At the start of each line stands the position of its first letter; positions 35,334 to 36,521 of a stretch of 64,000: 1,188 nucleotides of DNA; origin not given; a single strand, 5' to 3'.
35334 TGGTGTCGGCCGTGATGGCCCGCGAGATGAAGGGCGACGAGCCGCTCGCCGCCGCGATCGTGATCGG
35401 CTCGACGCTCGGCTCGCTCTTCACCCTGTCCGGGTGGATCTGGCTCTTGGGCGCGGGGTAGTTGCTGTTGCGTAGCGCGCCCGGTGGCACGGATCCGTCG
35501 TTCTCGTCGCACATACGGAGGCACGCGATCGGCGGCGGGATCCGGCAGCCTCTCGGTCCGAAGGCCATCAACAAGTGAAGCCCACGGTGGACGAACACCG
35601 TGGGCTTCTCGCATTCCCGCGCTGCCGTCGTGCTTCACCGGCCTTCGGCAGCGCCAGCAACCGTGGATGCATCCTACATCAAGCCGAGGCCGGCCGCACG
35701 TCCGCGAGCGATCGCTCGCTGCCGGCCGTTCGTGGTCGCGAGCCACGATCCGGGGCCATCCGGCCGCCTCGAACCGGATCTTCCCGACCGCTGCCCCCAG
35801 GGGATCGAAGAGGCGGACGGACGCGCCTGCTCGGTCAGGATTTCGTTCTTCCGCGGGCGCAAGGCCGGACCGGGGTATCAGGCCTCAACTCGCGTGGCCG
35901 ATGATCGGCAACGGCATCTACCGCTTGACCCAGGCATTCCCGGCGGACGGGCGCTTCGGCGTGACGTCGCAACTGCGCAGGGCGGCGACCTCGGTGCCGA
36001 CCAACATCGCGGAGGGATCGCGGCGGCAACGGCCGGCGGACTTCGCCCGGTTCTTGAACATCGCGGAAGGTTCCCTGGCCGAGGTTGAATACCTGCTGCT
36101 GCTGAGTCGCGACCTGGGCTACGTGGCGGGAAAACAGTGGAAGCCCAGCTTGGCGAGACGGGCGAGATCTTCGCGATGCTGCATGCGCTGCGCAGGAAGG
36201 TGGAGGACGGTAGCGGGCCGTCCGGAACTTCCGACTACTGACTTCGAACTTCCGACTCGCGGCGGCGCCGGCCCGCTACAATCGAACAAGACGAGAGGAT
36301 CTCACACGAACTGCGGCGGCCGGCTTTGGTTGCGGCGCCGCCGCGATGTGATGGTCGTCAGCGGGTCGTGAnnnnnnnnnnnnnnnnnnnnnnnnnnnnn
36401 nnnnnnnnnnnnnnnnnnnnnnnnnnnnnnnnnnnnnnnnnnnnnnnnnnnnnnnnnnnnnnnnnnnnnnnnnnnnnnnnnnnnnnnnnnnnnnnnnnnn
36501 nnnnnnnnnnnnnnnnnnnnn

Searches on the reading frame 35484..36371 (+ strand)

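Call 12: search_protein_families(library=pfam, proteins=[window:35484-36371:+], max_evalue=0.001)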
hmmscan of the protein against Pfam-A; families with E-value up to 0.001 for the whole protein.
window:35484-36371:+ (295 aa): 1 family
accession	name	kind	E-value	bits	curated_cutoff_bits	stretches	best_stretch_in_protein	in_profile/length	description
PF05635.17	23S_rRNA_IVP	-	2.8e-27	95.4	33.8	1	145-220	16-91/106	23S rRNA-intervening sequence protein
